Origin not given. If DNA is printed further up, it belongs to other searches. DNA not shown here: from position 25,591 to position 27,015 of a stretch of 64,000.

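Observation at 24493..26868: ATP-grasp enzyme apparently co-transcribed with chromate transporter chrA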

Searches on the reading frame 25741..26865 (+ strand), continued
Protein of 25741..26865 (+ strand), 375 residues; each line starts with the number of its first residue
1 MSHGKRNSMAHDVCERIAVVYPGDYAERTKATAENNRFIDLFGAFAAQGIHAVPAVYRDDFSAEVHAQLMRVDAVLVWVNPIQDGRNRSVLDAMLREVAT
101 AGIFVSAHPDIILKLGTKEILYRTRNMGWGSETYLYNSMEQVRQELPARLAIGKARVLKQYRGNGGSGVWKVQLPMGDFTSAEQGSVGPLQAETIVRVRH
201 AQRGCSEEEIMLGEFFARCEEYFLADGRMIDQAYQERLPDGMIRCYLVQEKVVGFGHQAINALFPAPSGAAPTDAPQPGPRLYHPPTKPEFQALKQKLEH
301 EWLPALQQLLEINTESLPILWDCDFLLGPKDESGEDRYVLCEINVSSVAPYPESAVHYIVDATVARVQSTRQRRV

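Call 34: get_annotated_region(hit=H4, flank=7000)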
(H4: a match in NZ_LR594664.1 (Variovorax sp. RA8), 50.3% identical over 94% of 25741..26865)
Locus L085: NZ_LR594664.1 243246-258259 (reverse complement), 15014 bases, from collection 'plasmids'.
description: Variovorax sp. RA8 plasmid 3
organism: Variovorax sp. RA8 (NCBI taxid 662548)
taxonomy: Bacteria; Pseudomonadota; Betaproteobacteria; Burkholderiales; Comamonadaceae; Variovorax; Variovorax sp. RA8
host: -; source: Riverbed sediment; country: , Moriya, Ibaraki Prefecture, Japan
typing (MOB-suite, as given by PLSDB): non-mobilizable
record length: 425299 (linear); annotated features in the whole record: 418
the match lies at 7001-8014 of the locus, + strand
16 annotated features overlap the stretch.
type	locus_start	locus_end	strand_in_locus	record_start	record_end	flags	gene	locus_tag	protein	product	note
CDS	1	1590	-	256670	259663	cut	-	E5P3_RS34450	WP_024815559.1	Tn3 family transposase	-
CDS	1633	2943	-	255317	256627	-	-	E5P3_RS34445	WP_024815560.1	site-specific integrase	GO:0015074 - DNA integration [Evidence IEA]; GO:0006310 - DNA recombination [Evidence IEA]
CDS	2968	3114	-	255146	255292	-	-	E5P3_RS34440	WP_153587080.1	hypothetical protein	-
CDS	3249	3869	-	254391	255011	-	-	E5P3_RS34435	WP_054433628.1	Fe-Mn family superoxide dismutase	-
CDS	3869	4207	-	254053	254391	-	-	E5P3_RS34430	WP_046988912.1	hypothetical protein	-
CDS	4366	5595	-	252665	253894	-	-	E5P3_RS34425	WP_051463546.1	chromate transporter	-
CDS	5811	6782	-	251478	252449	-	-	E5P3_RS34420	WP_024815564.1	chromate resistance protein ChrB domain-containing protein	-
CDS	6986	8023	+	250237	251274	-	-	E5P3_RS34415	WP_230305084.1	Cj0069 family protein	-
CDS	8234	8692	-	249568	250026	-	-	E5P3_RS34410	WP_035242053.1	heme-binding protein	-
CDS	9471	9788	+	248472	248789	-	-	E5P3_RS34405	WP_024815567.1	hypothetical protein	-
CDS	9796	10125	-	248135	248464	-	-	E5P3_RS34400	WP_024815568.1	helix-turn-helix transcriptional regulator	-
CDS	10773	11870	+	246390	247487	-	-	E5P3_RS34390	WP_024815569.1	DNA-binding protein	-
CDS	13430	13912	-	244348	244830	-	merR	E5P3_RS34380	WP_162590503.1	Hg(II)-responsive transcriptional regulator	-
CDS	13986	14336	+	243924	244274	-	merT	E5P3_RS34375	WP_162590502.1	mercuric ion transporter MerT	-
CDS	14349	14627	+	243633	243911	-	merP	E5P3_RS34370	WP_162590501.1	mercury resistance system periplasmic binding protein MerP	-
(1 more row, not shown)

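Call 35: get_annotated_region(hit=H10, flank=7000)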
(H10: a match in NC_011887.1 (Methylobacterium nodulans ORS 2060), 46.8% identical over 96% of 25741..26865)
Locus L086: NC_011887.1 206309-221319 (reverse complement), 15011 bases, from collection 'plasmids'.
description: Methylobacterium nodulans ORS 2060 plasmid pMNOD02, complete sequence
organism: Methylobacterium nodulans ORS 2060 (NCBI taxid 460265)
taxonomy: Bacteria; Pseudomonadota; Alphaproteobacteria; Hyphomicrobiales; Methylobacteriaceae; Methylobacterium; Methylobacterium nodulans; Methylobacterium nodulans ORS 2060
host: -; source: -; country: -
typing (MOB-suite, as given by PLSDB): non-mobilizable
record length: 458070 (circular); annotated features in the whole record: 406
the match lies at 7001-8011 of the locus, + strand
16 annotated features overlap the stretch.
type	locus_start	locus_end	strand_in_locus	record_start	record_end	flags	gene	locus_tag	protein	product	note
CDS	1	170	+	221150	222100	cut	-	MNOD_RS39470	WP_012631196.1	alpha/beta hydrolase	-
CDS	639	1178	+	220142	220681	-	-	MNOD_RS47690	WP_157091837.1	hypothetical protein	-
CDS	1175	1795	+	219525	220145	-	-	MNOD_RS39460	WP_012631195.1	ABC transporter ATP-binding protein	-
CDS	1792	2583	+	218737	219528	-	fetB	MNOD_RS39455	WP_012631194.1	iron export ABC transporter permease subunit FetB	-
CDS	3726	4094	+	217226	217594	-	-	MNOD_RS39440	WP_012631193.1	hypothetical protein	-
CDS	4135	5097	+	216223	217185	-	-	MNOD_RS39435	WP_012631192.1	DUF1259 domain-containing protein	-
CDS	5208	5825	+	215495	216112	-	-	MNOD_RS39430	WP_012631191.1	Fe-Mn family superoxide dismutase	-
CDS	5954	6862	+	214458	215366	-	-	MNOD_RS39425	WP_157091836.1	hypothetical protein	-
CDS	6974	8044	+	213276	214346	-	-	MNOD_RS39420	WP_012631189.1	Cj0069 family protein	-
CDS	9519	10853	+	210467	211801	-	-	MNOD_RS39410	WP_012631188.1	IS1182-like element ISMno8 family transposase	GO:0006313 - DNA transposition [Evidence IEA]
CDS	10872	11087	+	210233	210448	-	-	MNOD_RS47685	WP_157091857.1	DUF2933 domain-containing protein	-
CDS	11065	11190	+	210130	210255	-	-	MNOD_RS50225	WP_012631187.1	hypothetical protein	-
CDS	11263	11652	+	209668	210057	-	-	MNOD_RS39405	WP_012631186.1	hypothetical protein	-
CDS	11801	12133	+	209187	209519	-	-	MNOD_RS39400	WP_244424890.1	FixH family protein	-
CDS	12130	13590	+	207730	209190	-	-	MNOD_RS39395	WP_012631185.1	efflux RND transporter periplasmic adaptor subunit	GO:0006810 - transport [Evidence IEA]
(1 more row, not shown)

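Call 38: get_annotated_region(hit=H8, flank=8000)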
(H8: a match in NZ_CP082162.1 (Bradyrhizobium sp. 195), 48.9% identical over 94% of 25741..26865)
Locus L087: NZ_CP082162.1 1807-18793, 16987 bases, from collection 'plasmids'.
description: Bradyrhizobium sp. 195 plasmid p195_1, complete sequence
organism: Bradyrhizobium sp. 195 (NCBI taxid 2782662)
taxonomy: Bacteria; Pseudomonadota; Alphaproteobacteria; Hyphomicrobiales; Nitrobacteraceae; Bradyrhizobium; Bradyrhizobium sp. 195
host: -; source: Acmispon strigosus,cell culture,root nodule; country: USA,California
typing (MOB-suite, as given by PLSDB): conjugative; relaxase MOBP; mating-pair formation MPF_T
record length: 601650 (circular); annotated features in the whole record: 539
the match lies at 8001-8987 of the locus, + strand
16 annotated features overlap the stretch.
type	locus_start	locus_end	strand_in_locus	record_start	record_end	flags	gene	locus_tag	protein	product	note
CDS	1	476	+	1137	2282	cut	virB10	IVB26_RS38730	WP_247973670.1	type IV secretion system protein VirB10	-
CDS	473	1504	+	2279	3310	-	virB11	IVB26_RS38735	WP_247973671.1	P-type DNA transfer ATPase VirB11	GO:0044097 - secretion by the type IV secretion system [Evidence IEA]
CDS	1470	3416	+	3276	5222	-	-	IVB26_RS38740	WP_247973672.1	type IV secretory system conjugative DNA transfer family protein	-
CDS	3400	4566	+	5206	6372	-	-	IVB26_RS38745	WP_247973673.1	LPD7 domain-containing protein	-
CDS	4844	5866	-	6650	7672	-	-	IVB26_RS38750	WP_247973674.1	tyrosine-type recombinase/integrase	GO:0015074 - DNA integration [Evidence IEA]; GO:0006310 - DNA recombination [Evidence IEA]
CDS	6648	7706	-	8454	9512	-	-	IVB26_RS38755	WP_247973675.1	hypothetical protein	-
CDS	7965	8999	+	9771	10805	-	-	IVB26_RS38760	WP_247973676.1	Cj0069 family protein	-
CDS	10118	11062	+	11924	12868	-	-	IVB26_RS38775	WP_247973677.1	DUF5996 family protein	-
CDS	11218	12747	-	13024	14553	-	-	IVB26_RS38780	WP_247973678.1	MFS transporter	-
CDS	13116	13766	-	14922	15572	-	-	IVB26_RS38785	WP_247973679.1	dihydrofolate reductase family protein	-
CDS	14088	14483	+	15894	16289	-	-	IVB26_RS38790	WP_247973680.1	nuclear transport factor 2 family protein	-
CDS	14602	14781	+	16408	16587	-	-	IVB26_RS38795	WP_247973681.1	hypothetical protein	-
CDS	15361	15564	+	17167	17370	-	-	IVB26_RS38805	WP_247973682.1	hypothetical protein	-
CDS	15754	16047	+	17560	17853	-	-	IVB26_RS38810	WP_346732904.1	response regulator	GO:0000160 - phosphorelay signal transduction system [Evidence IEA]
CDS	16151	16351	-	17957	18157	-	-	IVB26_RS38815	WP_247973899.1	hypothetical protein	-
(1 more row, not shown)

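Call 39: get_annotated_region(hit=H11, flank=8000)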
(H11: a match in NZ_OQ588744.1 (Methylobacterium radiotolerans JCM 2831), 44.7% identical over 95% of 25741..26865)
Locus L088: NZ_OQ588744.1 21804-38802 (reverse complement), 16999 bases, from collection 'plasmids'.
description: Methylobacterium radiotolerans JCM 2831 plasmid pMRE25, complete sequence
organism: Methylobacterium radiotolerans JCM 2831 (NCBI taxid 426355)
taxonomy: Bacteria; Pseudomonadota; Alphaproteobacteria; Hyphomicrobiales; Methylobacteriaceae; Methylobacterium; Methylobacterium radiotolerans; Methylobacterium radiotolerans JCM 2831
host: -; source: -; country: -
typing (MOB-suite, as given by PLSDB): mobilizable; relaxase MOBF
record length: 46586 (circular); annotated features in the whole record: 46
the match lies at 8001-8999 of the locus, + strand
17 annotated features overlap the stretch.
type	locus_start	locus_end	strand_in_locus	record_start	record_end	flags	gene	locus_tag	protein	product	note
CDS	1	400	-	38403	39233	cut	-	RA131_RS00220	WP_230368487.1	sulfurtransferase/chromate resistance protein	-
CDS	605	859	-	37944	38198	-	-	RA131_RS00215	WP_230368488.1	PepSY domain-containing protein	-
CDS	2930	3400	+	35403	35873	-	-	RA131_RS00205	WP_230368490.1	chromate resistance protein ChrB domain-containing protein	-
CDS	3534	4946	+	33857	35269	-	chrA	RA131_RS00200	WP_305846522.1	chromate efflux transporter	GO:0015703 - chromate transport [Evidence IEA]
CDS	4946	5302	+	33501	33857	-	-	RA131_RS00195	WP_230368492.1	hypothetical protein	-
CDS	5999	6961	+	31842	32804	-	-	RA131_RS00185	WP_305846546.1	DUF1259 domain-containing protein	-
CDS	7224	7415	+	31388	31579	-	-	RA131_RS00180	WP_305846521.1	hypothetical protein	-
CDS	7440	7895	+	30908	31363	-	-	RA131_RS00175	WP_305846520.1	Rap1a/Tai family immunity protein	-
CDS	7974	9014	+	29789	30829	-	-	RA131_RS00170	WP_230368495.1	Cj0069 family protein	-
CDS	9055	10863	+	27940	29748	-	-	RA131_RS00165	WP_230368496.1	penicillin-binding protein 2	GO:0009252 - peptidoglycan biosynthetic process [Evidence IEA]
CDS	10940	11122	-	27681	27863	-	-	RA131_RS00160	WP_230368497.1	DUF1259 domain-containing protein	-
CDS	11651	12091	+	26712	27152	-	-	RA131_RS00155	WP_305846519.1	hypothetical protein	-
CDS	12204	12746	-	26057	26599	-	-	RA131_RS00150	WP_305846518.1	hypothetical protein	-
CDS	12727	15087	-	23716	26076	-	mobF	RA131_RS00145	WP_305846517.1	MobF family relaxase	-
CDS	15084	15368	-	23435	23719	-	-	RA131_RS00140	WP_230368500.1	hypothetical protein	-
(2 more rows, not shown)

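Call 40: get_annotated_region(hit=H12, flank=8000)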
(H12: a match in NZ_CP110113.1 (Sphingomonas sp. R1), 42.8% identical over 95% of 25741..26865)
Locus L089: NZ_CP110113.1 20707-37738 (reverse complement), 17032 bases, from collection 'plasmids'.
description: Sphingomonas sp. R1 plasmid pR1b, complete sequence
organism: Sphingomonas sp. R1 (NCBI taxid 399176)
taxonomy: Bacteria; Pseudomonadota; Alphaproteobacteria; Sphingomonadales; Sphingomonadaceae; Sphingomonas; Sphingomonas sp. R1
host: -; source: Solanum lycopersicum,Tomato (Solanum lycopersicum) cultivar KnowYou301 rhizosphere; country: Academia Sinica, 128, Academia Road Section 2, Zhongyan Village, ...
typing (MOB-suite, as given by PLSDB): non-mobilizable
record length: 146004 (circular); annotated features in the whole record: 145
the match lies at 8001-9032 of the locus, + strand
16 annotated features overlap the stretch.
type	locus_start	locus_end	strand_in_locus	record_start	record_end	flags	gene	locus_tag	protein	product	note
CDS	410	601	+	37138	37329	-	-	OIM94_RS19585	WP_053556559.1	hypothetical protein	-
CDS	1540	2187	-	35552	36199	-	-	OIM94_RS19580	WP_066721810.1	hypothetical protein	-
CDS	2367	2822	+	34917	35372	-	-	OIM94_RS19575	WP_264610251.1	hypothetical protein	-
CDS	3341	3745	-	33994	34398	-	-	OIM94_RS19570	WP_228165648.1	PepSY domain-containing protein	-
CDS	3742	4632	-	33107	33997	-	-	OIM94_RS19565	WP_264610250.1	DUF1259 domain-containing protein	-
CDS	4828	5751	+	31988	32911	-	-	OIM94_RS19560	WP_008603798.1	chromate resistance protein ChrB domain-containing protein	-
CDS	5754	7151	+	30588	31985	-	chrA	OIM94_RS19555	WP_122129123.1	chromate efflux transporter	GO:0015703 - chromate transport [Evidence IEA]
CDS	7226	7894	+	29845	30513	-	-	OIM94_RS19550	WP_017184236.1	Fe-Mn family superoxide dismutase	-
CDS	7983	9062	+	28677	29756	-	-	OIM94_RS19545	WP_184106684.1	Cj0069 family protein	-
CDS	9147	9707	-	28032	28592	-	-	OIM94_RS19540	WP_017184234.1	recombinase family protein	GO:0006310 - DNA recombination [Evidence IEA]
CDS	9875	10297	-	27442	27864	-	-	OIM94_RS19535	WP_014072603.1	helix-turn-helix domain-containing protein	-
CDS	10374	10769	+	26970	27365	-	-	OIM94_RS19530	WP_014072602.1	mercuric transporter MerT family protein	-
CDS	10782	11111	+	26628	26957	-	-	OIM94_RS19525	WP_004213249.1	heavy metal-associated domain-containing protein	-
CDS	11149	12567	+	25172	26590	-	merA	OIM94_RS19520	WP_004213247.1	mercury(II) reductase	-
CDS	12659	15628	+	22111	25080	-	-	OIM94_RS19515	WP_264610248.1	Tn3 family transposase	-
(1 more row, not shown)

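Call 47: search_protein_representatives(protein=window:25741-26865:+)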
Query: 375 residues. Proteins with E-value up to 0.001 (for the whole library): 1700; up to 1e-10: 1042; up to 1e-30: 298. The best 150 are listed.
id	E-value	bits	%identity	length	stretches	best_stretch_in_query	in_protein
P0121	3.0e-112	391.9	53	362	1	15-364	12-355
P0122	5.8e-106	371.2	61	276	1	94-368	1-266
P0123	1.6e-104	366.5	52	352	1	16-360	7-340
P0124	1.0e-103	363.8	50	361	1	16-369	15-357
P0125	1.5e-103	363.3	51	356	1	13-360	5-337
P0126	3.6e-100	352.2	55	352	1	17-367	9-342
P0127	2.3e-97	343.0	49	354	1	16-374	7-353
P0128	2.3e-97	342.9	69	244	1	94-329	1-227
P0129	1.1e-96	340.8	48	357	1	16-367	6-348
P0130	5.0e-96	338.6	48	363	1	11-370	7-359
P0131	6.3e-95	334.9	66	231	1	135-372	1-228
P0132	3.9e-94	332.3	51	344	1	15-366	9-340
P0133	6.2e-92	325.1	48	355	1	34-371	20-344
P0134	2.1e-88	313.5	52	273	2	234-367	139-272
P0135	7.5e-88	311.6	46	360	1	18-373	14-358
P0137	4.4e-85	302.5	45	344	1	16-365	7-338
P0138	4.5e-84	299.2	48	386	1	38-369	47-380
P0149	1.5e-76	274.5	41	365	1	16-372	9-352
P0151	2.2e-75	270.6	44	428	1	17-361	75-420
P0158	6.6e-71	255.9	47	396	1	50-374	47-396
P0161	1.9e-69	251.1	38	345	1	18-368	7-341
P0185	1.9e-61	224.8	53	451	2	180-372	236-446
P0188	4.3e-59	217.0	45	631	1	37-350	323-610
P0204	1.9e-53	198.5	38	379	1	17-357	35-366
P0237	6.1e-48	180.3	58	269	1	17-174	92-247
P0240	2.2e-47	178.5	53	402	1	94-316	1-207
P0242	4.1e-47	177.6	50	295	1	16-235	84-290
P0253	1.7e-44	169.0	53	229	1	15-174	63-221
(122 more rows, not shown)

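Call 51: search_solved_structures(query=A2, max_evalue=10, show_alignments=3)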
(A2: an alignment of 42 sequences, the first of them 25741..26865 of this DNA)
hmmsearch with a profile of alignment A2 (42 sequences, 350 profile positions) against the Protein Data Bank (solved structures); distinct sequences matched with E-value up to 10: 8.
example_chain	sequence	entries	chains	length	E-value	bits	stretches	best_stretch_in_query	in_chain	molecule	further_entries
3j9w_AH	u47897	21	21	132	0.081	15.1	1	171-228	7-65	30S ribosomal protein uS8 | 30S ribosomal protein S8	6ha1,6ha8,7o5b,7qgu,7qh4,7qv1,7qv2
5njt_H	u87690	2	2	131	0.09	14.9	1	172-228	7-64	30S ribosomal protein S8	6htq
2l69_A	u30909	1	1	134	0.27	13.4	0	24-62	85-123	Rossmann 2x3 fold protein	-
5u9p_A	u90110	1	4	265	0.47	12.6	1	22-73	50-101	Gluconate 5-dehydrogenase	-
5m1g_A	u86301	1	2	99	0.77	11.9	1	210-260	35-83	Gag protein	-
4pdb_A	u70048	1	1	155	1.2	11.2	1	169-228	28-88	30S ribosomal protein S8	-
7nhk_i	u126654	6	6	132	1.4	11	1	175-228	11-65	30S ribosomal protein S8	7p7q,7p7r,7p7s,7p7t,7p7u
6o8w_h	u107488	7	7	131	1.5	10.9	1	175-228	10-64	30S ribosomal protein S8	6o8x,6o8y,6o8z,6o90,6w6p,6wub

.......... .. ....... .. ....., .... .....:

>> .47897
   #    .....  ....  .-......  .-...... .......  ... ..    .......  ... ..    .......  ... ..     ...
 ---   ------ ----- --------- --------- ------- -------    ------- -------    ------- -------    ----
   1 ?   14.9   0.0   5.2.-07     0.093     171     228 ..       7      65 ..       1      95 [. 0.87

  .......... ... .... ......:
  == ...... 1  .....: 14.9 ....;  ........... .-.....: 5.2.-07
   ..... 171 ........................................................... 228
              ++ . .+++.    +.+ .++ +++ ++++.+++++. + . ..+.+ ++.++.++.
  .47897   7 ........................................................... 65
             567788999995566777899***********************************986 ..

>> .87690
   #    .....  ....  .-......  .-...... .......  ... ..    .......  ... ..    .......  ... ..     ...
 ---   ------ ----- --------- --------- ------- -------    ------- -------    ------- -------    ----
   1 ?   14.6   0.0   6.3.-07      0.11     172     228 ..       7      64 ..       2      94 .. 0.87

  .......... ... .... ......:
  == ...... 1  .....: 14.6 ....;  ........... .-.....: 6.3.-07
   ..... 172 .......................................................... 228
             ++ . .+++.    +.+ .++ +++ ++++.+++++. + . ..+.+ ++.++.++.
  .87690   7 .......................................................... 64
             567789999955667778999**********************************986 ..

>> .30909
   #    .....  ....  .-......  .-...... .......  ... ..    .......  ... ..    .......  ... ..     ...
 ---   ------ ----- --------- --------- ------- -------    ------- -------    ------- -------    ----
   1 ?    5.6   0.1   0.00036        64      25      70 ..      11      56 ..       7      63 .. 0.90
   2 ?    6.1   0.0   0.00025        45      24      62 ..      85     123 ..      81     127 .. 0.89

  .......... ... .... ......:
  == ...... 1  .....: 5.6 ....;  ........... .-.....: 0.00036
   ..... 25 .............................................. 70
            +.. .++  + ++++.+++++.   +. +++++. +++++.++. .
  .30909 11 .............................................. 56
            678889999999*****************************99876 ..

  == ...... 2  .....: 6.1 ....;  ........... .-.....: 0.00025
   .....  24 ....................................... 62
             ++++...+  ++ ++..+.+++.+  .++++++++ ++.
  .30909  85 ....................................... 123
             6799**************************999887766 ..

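Call 59: search_protein_families(library=pfam, alignment_id=A3, max_evalue=0.001)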
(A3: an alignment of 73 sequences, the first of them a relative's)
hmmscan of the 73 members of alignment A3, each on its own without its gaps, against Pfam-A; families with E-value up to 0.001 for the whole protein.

A. member 1, L002:5301-5891:+ (197 aa): 1 family
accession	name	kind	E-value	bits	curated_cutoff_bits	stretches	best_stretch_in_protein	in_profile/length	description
PF02777.23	Sod_Fe_C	-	4.2e-24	85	20.9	1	89-188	2-100/102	Iron/manganese superoxide dismutases, C-terminal domain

B. families by the number of members that match (of 73 scanned): 110 families (the first 25 are shown)
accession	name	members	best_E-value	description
PF19363.4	DUF5939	5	4e-20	Family of unknown function (DUF5939)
PF00211.25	Guanylate_cyc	5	1.6e-15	Adenylate and Guanylate cyclase catalytic domain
PF07485.16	DUF1529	4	7.8e-82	Domain of Unknown Function (DUF1259)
PF09828.14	ChrB_C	4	7e-50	ChrB, C-terminal domain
PF06439.18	3keto-disac_hyd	3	3e-08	3-keto-disaccharide hydrolase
PF00873.25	ACR_tran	2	3.1e-283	AcrB/AcrD/AcrF family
PF13418.12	Kelch_4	2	4.3e-20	Galactose oxidase, central domain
PF20229.3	ChrB_N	2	5.2e-19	Protein ChrB, N-terminal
PF13964.12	Kelch_6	2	8.7e-19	Kelch motif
PF01344.31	Kelch_1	2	9.8e-19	Kelch motif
PF24681.1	Kelch_KLHDC2_KLHL20_DRC7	2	5.1e-17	KLHDC2/KLHL20/DRC7 Kelch-repeats domain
PF08241.18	Methyltransf_11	2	6.6e-17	Methyltransferase domain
PF13415.12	Kelch_3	2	3.7e-16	Galactose oxidase, central domain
PF00581.25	Rhodanese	2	9.5e-15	Rhodanese-like domain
PF13649.12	Methyltransf_25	2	9.5e-14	Methyltransferase domain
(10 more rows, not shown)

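Call 60: search_protein_families(library=pfam, alignment_id=A4, max_evalue=0.001)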
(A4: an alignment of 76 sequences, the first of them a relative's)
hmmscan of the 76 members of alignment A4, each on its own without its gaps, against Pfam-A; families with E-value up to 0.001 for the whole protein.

A. member 1, L002:7182-7616:+ (145 aa): 0 families

B. families by the number of members that match (of 76 scanned): 100 families (the first 25 are shown)
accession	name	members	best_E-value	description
PF12867.12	DinB_2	3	8.2e-28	DinB superfamily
PF11716.13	MDMPI_N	3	2.1e-18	Mycothiol maleylpyruvate isomerase N-terminal domain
PF08020.16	DUF1706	3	2.5e-12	Protein of unknown function (DUF1706)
PF04978.18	MST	3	1.5e-10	Mycothiol-S-transferase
PF09828.14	ChrB_C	2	3.7e-51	ChrB, C-terminal domain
PF07690.21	MFS_1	2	8.9e-39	Major Facilitator Superfamily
PF03734.19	YkuD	2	1.5e-20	L,D-transpeptidase catalytic domain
PF25174.1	Beta-prop_THOC3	2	1.1e-09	THOC3 beta-propeller domain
PF05163.17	DinB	2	3.6e-07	DinB family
PF21783.3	YNCE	2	3.4e-06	YNCE-like beta-propeller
PF06977.17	SdiA-regulated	1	8.4e-82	SdiA-regulated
PF00291.31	PALP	1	4.5e-72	Pyridoxal-phosphate dependent enzyme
PF00884.28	Sulfatase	1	4.4e-63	Sulfatase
PF13517.12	FG-GAP_3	1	4.6e-54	FG-GAP-like repeat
PF00795.27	CN_hydrolase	1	2.4e-48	Carbon-nitrogen hydrolase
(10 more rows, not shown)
